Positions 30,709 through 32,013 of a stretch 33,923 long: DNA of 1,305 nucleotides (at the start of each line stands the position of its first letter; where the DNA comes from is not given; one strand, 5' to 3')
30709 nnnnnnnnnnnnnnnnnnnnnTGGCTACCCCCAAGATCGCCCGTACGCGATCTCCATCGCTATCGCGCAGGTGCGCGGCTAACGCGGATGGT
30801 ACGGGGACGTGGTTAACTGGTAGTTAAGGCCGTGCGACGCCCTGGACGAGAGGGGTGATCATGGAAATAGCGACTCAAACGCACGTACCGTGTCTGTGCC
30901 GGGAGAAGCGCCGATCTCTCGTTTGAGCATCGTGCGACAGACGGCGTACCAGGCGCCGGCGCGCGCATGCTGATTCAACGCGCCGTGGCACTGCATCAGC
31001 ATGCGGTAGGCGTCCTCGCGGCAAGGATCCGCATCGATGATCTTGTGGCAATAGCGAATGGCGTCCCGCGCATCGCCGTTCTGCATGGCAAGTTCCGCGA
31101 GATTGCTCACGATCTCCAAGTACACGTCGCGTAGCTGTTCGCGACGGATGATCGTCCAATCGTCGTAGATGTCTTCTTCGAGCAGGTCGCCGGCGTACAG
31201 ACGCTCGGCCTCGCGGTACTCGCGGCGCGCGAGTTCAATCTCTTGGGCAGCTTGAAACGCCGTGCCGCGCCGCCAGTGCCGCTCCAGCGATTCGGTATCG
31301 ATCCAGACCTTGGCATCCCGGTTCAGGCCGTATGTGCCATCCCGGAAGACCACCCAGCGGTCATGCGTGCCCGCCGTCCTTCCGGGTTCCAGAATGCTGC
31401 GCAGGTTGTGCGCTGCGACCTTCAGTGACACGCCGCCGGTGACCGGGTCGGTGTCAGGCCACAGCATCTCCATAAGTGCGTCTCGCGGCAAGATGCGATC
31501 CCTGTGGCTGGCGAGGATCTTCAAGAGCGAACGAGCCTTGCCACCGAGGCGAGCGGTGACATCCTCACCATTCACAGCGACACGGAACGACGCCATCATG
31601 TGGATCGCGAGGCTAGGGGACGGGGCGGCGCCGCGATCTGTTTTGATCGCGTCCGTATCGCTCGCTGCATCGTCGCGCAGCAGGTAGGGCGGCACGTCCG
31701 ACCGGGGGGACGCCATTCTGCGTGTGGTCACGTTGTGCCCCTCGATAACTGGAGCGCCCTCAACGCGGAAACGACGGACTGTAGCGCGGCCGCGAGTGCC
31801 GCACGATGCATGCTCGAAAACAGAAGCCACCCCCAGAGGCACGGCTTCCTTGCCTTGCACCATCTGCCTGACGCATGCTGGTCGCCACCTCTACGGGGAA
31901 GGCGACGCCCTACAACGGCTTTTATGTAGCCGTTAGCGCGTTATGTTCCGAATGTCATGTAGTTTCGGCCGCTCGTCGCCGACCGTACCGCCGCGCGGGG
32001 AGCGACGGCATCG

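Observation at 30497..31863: SARP regulator with a self-consistent heptamer direct-repeat operator at four promoters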

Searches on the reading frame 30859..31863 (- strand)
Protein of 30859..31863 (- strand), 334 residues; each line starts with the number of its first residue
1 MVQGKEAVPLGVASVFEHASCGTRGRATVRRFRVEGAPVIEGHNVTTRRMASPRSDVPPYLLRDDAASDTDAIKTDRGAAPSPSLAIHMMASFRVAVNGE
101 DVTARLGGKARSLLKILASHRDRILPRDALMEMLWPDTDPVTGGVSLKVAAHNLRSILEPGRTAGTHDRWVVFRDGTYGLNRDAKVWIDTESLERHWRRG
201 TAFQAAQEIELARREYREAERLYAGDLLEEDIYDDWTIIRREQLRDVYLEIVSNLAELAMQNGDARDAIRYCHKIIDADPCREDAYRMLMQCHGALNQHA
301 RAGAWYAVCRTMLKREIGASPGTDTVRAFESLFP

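Call 8: search_protein_families(library=pfam, proteins=[window:30859-31863:-], max_evalue=0.01)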
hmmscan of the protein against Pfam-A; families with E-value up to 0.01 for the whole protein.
window:30859-31863:- (334 aa): 6 families
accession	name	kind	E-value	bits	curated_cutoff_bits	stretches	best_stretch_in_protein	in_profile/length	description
PF03704.23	BTAD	-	6.9e-22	78.8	22.1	1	188-330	1-143/146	Bacterial transcriptional activator domain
PF00486.34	Trans_reg_C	-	1.6e-07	31.7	26.2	1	105-160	5-59/77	Transcriptional regulatory protein, C terminal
PF07719.23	TPR_2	-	9.2e-05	22.7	27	0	253-280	5-32/34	Tetratricopeptide repeat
PF13428.12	TPR_14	-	0.00035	21.4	23.5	0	255-291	7-43/44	Tetratricopeptide repeat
PF14559.12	TPR_19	-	0.00061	20.5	25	1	259-304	1-46/68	Tetratricopeptide repeat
PF13432.12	TPR_16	-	0.0071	17.2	32.7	0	255-307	3-55/65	Tetratricopeptide repeat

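Call 14: find_homologous_proteins(query=window:30862-31716:-, max_evalue=1e-10)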
Query seq(285 aa) (285 aa): 71 proteins with E <= 1e-10 among 8000 candidates.
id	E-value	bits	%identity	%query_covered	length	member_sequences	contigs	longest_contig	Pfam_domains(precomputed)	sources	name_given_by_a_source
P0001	8.4e-189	644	100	100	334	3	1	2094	PF03704.24,PF00486.35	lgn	-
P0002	1.3e-120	420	68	98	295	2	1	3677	PF03704.24,PF00486.35,PF07719.24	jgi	jgi:DNA-binding SARP family transcriptional activator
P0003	2.7e-115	403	66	96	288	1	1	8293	PF03704.24,PF00486.35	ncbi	-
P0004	2.4e-113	396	67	89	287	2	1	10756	PF03704.24,PF00486.35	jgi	jgi:LuxR family maltose regulon positive regulatory protein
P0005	3.7e-111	389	67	88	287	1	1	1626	PF03704.24,PF00486.35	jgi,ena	-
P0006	9.0e-110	385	67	89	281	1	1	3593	PF03704.24,PF00486.35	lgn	-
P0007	3.8e-109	383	64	90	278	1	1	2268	PF03704.24,PF00486.35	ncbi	-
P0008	2.1e-108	380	62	93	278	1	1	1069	PF03704.24,PF00486.35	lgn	-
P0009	7.9e-108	378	69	86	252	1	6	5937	PF03704.24,PF00486.35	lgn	-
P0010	2.5e-106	373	67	86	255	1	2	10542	PF03704.24,PF00486.35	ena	-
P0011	7.3e-105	369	66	89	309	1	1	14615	PF03704.24,PF00486.35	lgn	-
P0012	3.0e-104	367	64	88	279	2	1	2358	PF03704.24,PF00486.35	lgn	-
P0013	2.0e-103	364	64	88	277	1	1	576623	PF03704.24,PF00486.35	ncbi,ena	-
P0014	5.0e-101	356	63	88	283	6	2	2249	PF03704.24,PF00486.35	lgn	-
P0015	6.8e-100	352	63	87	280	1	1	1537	PF03704.24,PF00486.35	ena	-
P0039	6.1e-87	310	57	86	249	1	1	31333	PF03704.24,PF00486.35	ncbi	-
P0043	2.1e-86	308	57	86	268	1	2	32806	PF03704.24,PF00486.35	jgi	jgi:LuxR family maltose regulon positive regulatory protein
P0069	3.4e-75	271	55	77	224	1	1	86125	PF03704.24,PF00486.35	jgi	jgi:DNA-binding SARP family transcriptional activator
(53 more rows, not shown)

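Call 17: find_related_loci(query=A1, collection=genome_contigs, flank=10000)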
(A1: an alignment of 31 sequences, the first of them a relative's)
Query A1 (334 aa) in genome_contigs; peptide patterns used: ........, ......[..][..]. (x = any residue, [..] = any of these).
412 stretches matched a pattern; 366 encode a relative of the query (tblastn E <= 1e-3); the best 80 are kept; 80 distinct loci.
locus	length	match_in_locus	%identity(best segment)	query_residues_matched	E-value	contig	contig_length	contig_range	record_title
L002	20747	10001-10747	64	85-333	1e-106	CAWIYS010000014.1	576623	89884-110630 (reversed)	MAG: uncultured Chloroflexia bacterium isolate MFD05942.bin.2.242 genome assembly, contig: contig_577, whole genome shot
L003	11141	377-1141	63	80-333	5e-103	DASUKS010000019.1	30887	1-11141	MAG TPA_asm: Dehalococcoidia bacterium isolate SMAG_U1522 k141_1596449, whole genome shotgun sequence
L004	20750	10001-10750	52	78-333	2e-86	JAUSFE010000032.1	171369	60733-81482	MAG: Dehalococcoidia bacterium isolate E14_maxbin.284_sub E14_k141_1429257, whole genome shotgun sequence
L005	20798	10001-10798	43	77-333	6e-65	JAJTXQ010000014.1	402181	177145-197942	MAG: Dehalococcoidia bacterium isolate DTUCFX13 14-Genome44, whole genome shotgun sequence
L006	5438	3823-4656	42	59-333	8e-63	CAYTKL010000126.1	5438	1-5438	MAG TPA_asm: uncultured Dehalococcoidales bacterium isolate binchicken_co334_272 genome assembly, contig: NODE_30387_len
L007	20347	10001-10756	40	82-333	1e-58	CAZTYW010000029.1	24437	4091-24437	MAG TPA_asm: uncultured Dehalococcoidia bacterium isolate SRP239594_co1_177 genome assembly, contig: NODE_666_length_244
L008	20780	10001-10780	40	78-333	2e-58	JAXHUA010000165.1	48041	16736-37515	MAG: Chloroflexota bacterium isolate MAG39_tar_biofilm MAG39_165, whole genome shotgun sequence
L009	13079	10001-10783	37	73-333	1e-57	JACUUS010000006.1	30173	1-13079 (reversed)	MAG: Dehalococcoidia bacterium isolate Kmv37 NODE_690_length_30173_cov_7.669633, whole genome shotgun sequence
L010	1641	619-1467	35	44-333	4e-59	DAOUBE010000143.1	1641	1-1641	MAG TPA_asm: Dehalococcoidia bacterium isolate H68_708 k101_211154, whole genome shotgun sequence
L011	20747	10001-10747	38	84-333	1e-55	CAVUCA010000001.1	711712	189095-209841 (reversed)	MAG: uncultured Chloroflexia bacterium isolate MFD00905.bin.2.93 genome assembly, contig: contig_19570, whole genome sho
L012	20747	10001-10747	37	85-333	7e-55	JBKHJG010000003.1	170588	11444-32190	MAG: Dehalococcoidia bacterium isolate D4M11_26 NODE_11_length_170588_cov_136.209901, whole genome shotgun sequence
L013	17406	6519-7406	36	51-332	1e-54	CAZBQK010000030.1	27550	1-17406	MAG TPA_asm: uncultured Dehalococcoidales bacterium isolate SRP272529_co2_324 genome assembly, contig: NODE_2656_length_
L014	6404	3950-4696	36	85-333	8e-55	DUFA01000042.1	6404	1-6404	MAG TPA_asm: Dehalococcoidia bacterium isolate W403 Contig42, whole genome shotgun sequence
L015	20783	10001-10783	36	73-333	2e-54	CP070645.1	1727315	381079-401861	MAG: Dehalococcoidales bacterium isolate bin896 chromosome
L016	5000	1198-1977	38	74-332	3e-54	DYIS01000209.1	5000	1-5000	MAG TPA_asm: Ktedonobacter racemifer isolate FI88_62_8 Afr_mines_FI88_4603_length_5000_cov_3_268150, whole genome shotgu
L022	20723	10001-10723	38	85-325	9e-53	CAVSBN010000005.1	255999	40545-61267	MAG: uncultured Chloroflexia bacterium isolate MFD04408.bin.2.187 genome assembly, contig: contig_23716, whole genome sh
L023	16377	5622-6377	36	82-333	1e-52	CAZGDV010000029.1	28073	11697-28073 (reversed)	MAG TPA_asm: uncultured Dehalococcoidia bacterium isolate binchicken_co334_68 genome assembly, contig: NODE_2741_length_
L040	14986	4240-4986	34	85-333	4e-47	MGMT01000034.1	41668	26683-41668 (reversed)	MAG: Chloroflexi bacterium RBG_13_51_52 RBG_13_scaffold_1768, whole genome shotgun sequence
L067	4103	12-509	42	168-333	7e-39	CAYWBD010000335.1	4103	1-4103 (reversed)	MAG TPA_asm: uncultured Thermoflexus sp. isolate binchicken_co165_432 genome assembly, contig: k141_1941668, whole genom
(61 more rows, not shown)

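Call 56: search_protein_families(library=pfam, proteins=[L016:2357-4618:+, L008:11256-13466:+, L015:11246-13447:+, L023:6847-9033:+, L067:999-3785:+, L040:5485-6129:+, L040:6196-8145:+, L022:11720-13603:+, L004:11213-11917:+, L002:11785-12831:+], max_evalue=0.001)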
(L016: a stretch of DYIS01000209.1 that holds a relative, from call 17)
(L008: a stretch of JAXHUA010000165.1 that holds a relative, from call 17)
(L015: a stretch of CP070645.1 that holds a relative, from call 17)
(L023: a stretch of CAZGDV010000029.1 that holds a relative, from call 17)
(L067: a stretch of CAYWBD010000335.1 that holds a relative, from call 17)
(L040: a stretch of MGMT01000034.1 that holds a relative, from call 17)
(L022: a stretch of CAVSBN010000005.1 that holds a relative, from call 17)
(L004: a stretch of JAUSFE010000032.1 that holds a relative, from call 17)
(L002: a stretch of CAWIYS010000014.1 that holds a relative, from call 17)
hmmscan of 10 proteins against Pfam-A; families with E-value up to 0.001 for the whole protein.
L016:2357-4618:+ (753 aa): 7 families
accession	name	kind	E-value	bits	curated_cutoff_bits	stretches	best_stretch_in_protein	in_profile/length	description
PF22977.2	WHD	-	4.3e-53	180.6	27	1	9-228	15-220/221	Winged helix domain, variant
PF00004.35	AAA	-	1.5e-33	116.5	21.2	2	535-660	1-130/131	ATPase family associated with various cellular activities (AAA)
PF07728.20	AAA_5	-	6.5e-06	26.6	22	0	276-308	2-35/139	AAA domain (dynein-related subfamily)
PF05496.18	RuvB_N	-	3.6e-05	24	27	0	535-600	36-94/159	Holliday junction DNA helicase RuvB P-loop domain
PF13671.12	AAA_33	-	3.8e-05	24.5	27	0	535-581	2-46/143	AAA domain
PF13173.12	AAA_14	-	0.00054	20.4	27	0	535-621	5-93/129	AAA domain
PF13238.12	AAA_18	-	0.00071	20.5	29.4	0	535-599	1-66/128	AAA domain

L008:11256-13466:+ (736 aa): 2 families
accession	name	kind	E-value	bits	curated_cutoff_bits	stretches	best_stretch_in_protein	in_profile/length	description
PF22977.2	WHD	-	2.2e-58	197.9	27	1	7-234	7-219/221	Winged helix domain, variant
PF00004.35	AAA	-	4.1e-30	105.3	21.2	1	519-643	2-130/131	ATPase family associated with various cellular activities (AAA)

L015:11246-13447:+ (733 aa): 6 families
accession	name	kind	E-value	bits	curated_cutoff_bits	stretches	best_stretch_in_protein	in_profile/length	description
PF22977.2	WHD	-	3.8e-50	171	27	1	5-226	13-220/221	Winged helix domain, variant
PF00004.35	AAA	-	4.5e-34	118.1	21.2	2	515-640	1-130/131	ATPase family associated with various cellular activities (AAA)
PF13671.12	AAA_33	-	1.2e-05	26.1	27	0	515-622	2-81/143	AAA domain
PF13189.12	Cytidylate_kin2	-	0.00015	22.5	28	0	520-617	7-98/176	Cytidylate kinase-like family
PF13207.12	AAA_17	-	0.0004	21.1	27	0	267-298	2-31/136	AAA domain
PF13238.12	AAA_18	-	0.00057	20.8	29.4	0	515-581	1-68/128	AAA domain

L023:6847-9033:+ (728 aa): 5 families
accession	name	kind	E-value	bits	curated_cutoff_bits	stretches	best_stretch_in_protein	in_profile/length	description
PF22977.2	WHD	-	4.4e-41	141.4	27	1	7-221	16-219/221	Winged helix domain, variant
PF00004.35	AAA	-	7.6e-33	114.2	21.2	1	510-636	1-131/131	ATPase family associated with various cellular activities (AAA)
PF05496.18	RuvB_N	-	0.00019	21.7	27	0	510-575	36-94/159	Holliday junction DNA helicase RuvB P-loop domain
PF13401.12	AAA_22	-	0.00054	20.7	27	0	510-541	8-42/130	AAA domain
PF13238.12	AAA_18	-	0.00098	20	29.4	0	510-541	1-25/128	AAA domain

L067:999-3785:+ (928 aa): 0 families

L040:5485-6129:+ (214 aa): 1 family
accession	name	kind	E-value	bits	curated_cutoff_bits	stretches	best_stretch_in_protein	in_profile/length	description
PF14065.11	Pvc16_N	-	1.1e-27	97.3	27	1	5-179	2-171/180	Pvc16 N-terminal domain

L040:6196-8145:+ (649 aa): 2 families
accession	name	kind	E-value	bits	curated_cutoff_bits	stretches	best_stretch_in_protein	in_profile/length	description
PF17482.7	Phage_sheath_1C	-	4.4e-13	49.6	26.9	1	538-642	3-101/104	Phage tail sheath C-terminal domain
PF04984.19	Phage_sheath_1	-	5.2e-08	33.3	31.4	1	416-534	72-168/168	Phage tail sheath protein subtilisin-like domain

L022:11720-13603:+ (627 aa): 3 families
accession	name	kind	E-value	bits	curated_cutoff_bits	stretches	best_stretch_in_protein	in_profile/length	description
PF22977.2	WHD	-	4.3e-43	147.9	27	1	2-126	96-221/221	Winged helix domain, variant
PF00004.35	AAA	-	5.4e-33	114.7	21.2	1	414-539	1-130/131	ATPase family associated with various cellular activities (AAA)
PF05496.18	RuvB_N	-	0.00017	21.8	27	1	414-482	36-97/159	Holliday junction DNA helicase RuvB P-loop domain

L004:11213-11917:+ (234 aa): 1 family
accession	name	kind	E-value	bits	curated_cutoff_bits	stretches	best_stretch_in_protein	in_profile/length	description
PF02397.22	Bac_transf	-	9.9e-63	211.3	27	1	41-228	1-178/179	Bacterial sugar transferase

L002:11785-12831:+ (348 aa): 9 families
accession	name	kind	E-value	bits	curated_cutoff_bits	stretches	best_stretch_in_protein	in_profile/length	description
PF01370.27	Epimerase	-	2.8e-52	177.9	20.9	1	18-257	1-239/240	NAD dependent epimerase/dehydratase family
PF16363.11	GDP_Man_Dehyd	-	4e-48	165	27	1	19-319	1-330/332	GDP-mannose 4,6 dehydratase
PF02719.21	Polysacc_synt_2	-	8.2e-16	58.5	20.2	1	18-291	1-267/293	Polysaccharide biosynthesis protein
PF01073.25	3Beta_HSD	-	2.9e-15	56.5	22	1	19-252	1-243/280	3-beta hydroxysteroid dehydrogenase/isomerase family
PF04321.23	RmlD_sub_bind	-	6.2e-13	48.9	27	1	17-200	2-160/287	RmlD substrate binding domain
PF07993.18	NAD_binding_4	-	4.9e-10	39.4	20.1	1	107-235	107-255/258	Male sterility protein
PF13460.12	NAD_binding_10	-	3.2e-06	27.6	27.2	1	22-190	1-145/184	NAD(P)H-binding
PF05368.20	NmrA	-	0.00012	22.3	27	1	16-89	3-75/298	NmrA-like family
PF08659.16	KR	-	0.00016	22.1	22.6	1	18-150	3-150/180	KR domain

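Call 65: find_encoding_contigs(protein=P0039, flank=10000, max_places=1)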
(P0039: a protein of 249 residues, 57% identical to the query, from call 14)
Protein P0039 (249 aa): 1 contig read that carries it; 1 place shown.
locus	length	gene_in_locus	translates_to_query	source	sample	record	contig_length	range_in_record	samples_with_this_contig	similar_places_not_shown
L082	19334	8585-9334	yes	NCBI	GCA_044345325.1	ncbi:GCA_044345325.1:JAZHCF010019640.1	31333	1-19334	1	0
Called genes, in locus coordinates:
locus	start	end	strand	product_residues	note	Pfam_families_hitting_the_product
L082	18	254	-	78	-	PF13189:Cytidylate_kin2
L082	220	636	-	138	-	PF13189:Cytidylate_kin2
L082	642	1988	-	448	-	PF07719:TPR_2 (faint), PF13424:TPR_12, PF00211:Guanylate_cyc (weak)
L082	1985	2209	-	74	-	PF00069:Pkinase, PF07714:PK_Tyr_Ser-Thr (weak)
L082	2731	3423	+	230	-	PF00072:Response_reg, PF00486:Trans_reg_C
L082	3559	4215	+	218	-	PF00072:Response_reg, PF00486:Trans_reg_C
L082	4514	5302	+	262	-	-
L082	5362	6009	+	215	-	-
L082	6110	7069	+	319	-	-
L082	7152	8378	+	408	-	-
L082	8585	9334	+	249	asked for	PF00486:Trans_reg_C (weak), PF03704:BTAD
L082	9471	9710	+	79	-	-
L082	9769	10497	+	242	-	PF02397:Bac_transf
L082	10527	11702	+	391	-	PF00005:ABC_tran, PF13304:AAA_21 (faint)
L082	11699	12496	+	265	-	PF01061:ABC2_membrane, PF12698:ABC2_membrane_3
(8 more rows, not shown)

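Call 66: find_encoding_contigs(protein=P0043, flank=10000, max_places=1)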
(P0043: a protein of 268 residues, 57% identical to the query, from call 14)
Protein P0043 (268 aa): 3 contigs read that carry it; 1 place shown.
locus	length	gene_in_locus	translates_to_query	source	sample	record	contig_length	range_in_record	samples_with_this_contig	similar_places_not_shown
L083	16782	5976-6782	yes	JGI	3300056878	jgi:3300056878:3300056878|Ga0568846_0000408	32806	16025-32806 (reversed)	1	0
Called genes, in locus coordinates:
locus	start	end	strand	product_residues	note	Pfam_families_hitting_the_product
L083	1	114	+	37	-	?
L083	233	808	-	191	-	PF00903:Glyoxalase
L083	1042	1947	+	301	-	PF13714:PEP_mutase, PF00463:ICL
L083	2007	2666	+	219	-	PF02627:CMD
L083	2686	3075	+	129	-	PF14534:DUF4440 (weak), PF07366:SnoaL (weak), PF12680:SnoaL_2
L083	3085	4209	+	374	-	-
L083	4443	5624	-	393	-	PF00326:Peptidase_S9 (weak), PF12146:Hydrolase_4 (faint)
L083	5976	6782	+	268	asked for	PF00486:Trans_reg_C (weak), PF03704:BTAD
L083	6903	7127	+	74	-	-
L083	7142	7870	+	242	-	PF02397:Bac_transf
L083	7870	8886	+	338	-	PF04321:RmlD_sub_bind, PF01073:3Beta_HSD, PF01370:Epimerase, PF02719:Polysacc_synt_2, PF07993:NAD_binding_4, PF16363:GDP_Man_Dehyd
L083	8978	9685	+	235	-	PF00483:NTP_transferase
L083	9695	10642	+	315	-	PF13489:Methyltransf_23, PF08241:Methyltransf_11 (weak), PF08242:Methyltransf_12 (weak)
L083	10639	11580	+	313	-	PF13489:Methyltransf_23, PF08241:Methyltransf_11 (faint)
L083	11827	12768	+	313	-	PF13489:Methyltransf_23, PF08241:Methyltransf_11 (weak)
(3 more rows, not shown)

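Call 67: find_encoding_contigs(protein=P0069, flank=10000, max_places=1)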
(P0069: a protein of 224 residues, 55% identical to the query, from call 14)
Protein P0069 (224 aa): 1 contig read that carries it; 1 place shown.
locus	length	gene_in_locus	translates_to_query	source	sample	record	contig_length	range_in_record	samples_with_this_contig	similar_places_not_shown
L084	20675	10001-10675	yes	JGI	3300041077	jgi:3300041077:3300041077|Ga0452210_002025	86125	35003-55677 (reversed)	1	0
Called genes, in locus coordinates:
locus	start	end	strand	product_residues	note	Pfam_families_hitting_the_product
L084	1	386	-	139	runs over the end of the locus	-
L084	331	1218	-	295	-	PF01012:ETF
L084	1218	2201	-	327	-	PF01012:ETF, PF00766:ETF_alpha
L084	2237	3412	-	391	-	PF13237:Fer4_10, PF13534:Fer4_17, PF12838:Fer4_7 (weak), PF13183:Fer4_8, PF13187:Fer4_9 (weak), PF02754:CCG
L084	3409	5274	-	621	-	PF07992:Pyr_redox_2, PF00890:FAD_binding_2 (weak), PF12831:FAD_oxidored, PF13450:NAD_binding_8, PF00037:Fer4, PF13237:Fer4_10, PF14697:Fer4_21, PF02662:FlpD, +11 more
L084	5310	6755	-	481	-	PF00890:FAD_binding_2, PF01134:GIDA (weak), PF01266:DAO, PF07992:Pyr_redox_2, PF12831:FAD_oxidored, PF13450:NAD_binding_8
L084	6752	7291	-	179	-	PF01558:POR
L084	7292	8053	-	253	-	PF02775:TPP_enzyme_C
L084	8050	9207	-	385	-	PF01855:POR_N, PF17147:PFOR_II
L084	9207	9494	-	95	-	PF13183:Fer4_8 (faint), PF13187:Fer4_9 (faint), PF14697:Fer4_21 (faint), PF12797:Fer4_2 (faint), PF12837:Fer4_6 (faint), PF13237:Fer4_10 (faint), PF00037:Fer4 (weak), PF12838:Fer4_7 (weak), +2 more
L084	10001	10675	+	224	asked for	PF00486:Trans_reg_C (weak), PF03704:BTAD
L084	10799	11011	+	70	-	-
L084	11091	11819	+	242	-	PF02397:Bac_transf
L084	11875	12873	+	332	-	PF01073:3Beta_HSD, PF01370:Epimerase, PF02719:Polysacc_synt_2, PF04321:RmlD_sub_bind, PF07993:NAD_binding_4, PF16363:GDP_Man_Dehyd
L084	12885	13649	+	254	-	PF00483:NTP_transferase, PF12804:NTP_transf_3 (weak)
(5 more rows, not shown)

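Call 72: search_protein_families(library=ncbifam, proteins=[window:30859-31716:-], max_evalue=0.001)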
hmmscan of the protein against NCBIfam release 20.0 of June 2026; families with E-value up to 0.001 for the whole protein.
window:30859-31716:- (285 aa): 1 family
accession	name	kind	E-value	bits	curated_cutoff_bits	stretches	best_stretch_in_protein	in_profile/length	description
NF053617.1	SARPRegAfsRStmc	equivalog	7.4e-07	27.5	1430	1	29-275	22-257/986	SARP-family global regulator AfsR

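Call 75: predict_structure(alignment_id=A1)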
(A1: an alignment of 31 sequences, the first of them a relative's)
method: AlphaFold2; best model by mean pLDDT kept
length: 334 residues; sequences in the alignment: 31
mean_pLDDT: 79.0   pTM: 0.71
mean pLDDT of the five models: 79.0, 78.6, 78.6, 78.0, 77.4
residues with pLDDT >= 90: 212; 70-90: 27; 50-70: 14; < 50: 81
segments of 3 or more residues with pLDDT < 50: 1-3, 5-77, 230-233
pLDDT, mean of each block of 10 residues (from residue 1): 40 31 32 36 34 39 40 50 89 91 94 93 94 93 96 94 86 94 94 96 98 97 68 54 89 98 98 95 98 97 98 98 98 93
secondary structure, 60 per line:
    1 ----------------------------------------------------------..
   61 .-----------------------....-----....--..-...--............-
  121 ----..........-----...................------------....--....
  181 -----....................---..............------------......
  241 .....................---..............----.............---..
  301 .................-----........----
elements in order: E85-88 E94-97 H108-119 H127-134 H140-158 E171-174 E177-180 E186-188 H189-205 H209-222 H235-261 H265-278 H283-295 H299-317 H323-330
